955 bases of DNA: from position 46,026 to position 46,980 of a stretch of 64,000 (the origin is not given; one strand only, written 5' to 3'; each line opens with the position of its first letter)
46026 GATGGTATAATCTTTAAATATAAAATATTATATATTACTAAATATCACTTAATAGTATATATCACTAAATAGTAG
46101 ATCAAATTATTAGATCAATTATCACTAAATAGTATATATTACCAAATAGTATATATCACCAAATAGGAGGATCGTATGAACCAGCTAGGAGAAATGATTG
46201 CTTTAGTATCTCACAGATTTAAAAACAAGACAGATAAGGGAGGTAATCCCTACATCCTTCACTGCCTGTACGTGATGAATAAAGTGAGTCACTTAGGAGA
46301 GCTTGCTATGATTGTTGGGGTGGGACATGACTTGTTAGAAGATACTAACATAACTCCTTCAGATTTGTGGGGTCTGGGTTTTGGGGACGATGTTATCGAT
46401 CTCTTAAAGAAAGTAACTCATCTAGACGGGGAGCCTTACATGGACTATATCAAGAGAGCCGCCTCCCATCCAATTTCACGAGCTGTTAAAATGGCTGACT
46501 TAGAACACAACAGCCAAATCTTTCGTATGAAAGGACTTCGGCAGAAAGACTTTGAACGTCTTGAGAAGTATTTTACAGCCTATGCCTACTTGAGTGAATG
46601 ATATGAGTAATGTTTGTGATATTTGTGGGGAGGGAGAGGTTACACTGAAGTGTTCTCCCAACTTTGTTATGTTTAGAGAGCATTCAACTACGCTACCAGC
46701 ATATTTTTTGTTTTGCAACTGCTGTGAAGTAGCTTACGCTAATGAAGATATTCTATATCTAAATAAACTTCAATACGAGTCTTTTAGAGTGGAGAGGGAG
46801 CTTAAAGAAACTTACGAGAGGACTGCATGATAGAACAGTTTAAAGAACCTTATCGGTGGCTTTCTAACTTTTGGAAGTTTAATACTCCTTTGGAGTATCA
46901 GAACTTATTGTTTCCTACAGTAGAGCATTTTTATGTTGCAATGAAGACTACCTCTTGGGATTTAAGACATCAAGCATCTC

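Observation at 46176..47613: Anti-defence-looking cluster at the head of the late operon: HD ppGpp hydrolase, NADAR, SLOG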

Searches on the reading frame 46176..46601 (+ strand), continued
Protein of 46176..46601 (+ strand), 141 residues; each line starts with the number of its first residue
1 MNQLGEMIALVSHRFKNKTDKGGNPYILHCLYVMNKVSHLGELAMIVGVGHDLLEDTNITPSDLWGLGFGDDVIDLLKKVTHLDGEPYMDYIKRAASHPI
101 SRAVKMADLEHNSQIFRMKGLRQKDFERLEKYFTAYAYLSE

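Call 84: search_protein_families(library=padloc, proteins=[window:46176-46601:+], max_evalue=0.01)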
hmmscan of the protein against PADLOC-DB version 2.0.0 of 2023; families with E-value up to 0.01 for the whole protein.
window:46176-46601:+ (141 aa): 0 families

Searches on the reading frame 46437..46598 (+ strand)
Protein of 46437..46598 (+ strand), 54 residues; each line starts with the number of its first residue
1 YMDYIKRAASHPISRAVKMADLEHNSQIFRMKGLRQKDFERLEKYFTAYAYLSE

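Call 103: search_solved_structures(query=window:46437-46598:+, max_evalue=10, show_alignments=1)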
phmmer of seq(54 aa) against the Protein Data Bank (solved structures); distinct sequences matched with E-value up to 10: 8.
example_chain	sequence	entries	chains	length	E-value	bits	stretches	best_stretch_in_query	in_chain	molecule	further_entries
7smg_A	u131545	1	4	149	4.8e-11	45.1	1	1-54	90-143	(p)ppApp hydrolase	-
4khb_D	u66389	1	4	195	0.34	14.6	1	14-48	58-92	Uncharacterized protein POB3N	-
1fyh_A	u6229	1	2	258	0.43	14.3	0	12-46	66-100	Interferon gamma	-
5u02_A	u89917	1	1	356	0.51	14.1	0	22-49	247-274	Glycosyl transferase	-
6l1r_A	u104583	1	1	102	0.6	13.9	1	22-49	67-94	FACT complex subunit SSRP1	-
5umr_A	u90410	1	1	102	0.61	13.9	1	22-49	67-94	FACT complex subunit SSRP1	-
1eku_A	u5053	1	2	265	0.61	13.9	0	12-46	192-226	Interferon gamma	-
5tz8_A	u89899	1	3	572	0.64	13.8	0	22-49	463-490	Glycosyl transferase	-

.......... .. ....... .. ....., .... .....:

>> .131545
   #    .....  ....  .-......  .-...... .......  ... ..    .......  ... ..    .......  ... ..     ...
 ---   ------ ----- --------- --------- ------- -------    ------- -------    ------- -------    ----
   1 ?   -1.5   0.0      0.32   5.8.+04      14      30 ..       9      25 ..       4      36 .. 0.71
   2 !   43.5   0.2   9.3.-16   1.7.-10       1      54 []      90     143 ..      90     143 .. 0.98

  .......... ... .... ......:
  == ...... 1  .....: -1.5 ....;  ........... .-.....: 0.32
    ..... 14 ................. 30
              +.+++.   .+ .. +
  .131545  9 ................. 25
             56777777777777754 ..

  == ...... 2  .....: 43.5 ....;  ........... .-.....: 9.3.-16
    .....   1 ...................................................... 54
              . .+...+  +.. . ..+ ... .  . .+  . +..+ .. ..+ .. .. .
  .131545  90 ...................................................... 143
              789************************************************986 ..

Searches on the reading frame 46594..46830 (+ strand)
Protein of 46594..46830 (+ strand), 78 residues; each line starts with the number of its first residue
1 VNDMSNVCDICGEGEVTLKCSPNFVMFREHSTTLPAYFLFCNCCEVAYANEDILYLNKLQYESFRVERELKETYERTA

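Call 3: search_protein_families(library=pfam, proteins=[window:46594-46830:+], max_evalue=0.1)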
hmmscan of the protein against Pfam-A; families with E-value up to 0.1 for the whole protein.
window:46594-46830:+ (78 aa): 0 families

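Call 4: search_protein_families(library=phrogs, proteins=[window:46594-46830:+], max_evalue=0.01)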
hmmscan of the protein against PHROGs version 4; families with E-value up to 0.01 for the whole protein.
window:46594-46830:+ (78 aa): 0 families

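Call 42: search_protein_families(library=ncbifam, proteins=[window:46594-46830:+], max_evalue=0.01)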
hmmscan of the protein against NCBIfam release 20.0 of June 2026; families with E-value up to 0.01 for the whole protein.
window:46594-46830:+ (78 aa): 1 family
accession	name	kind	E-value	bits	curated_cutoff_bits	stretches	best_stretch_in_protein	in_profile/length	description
TIGR03830.1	CxxCG_CxxCG_HTH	subfamily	0.0017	18.2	61.8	1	8-67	1-60/127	type II TA system antitoxin MqsA family protein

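Call 84: search_protein_families(library=padloc, proteins=[window:46594-46830:+], max_evalue=0.01)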
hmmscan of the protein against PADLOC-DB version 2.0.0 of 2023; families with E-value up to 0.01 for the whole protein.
window:46594-46830:+ (78 aa): 0 families
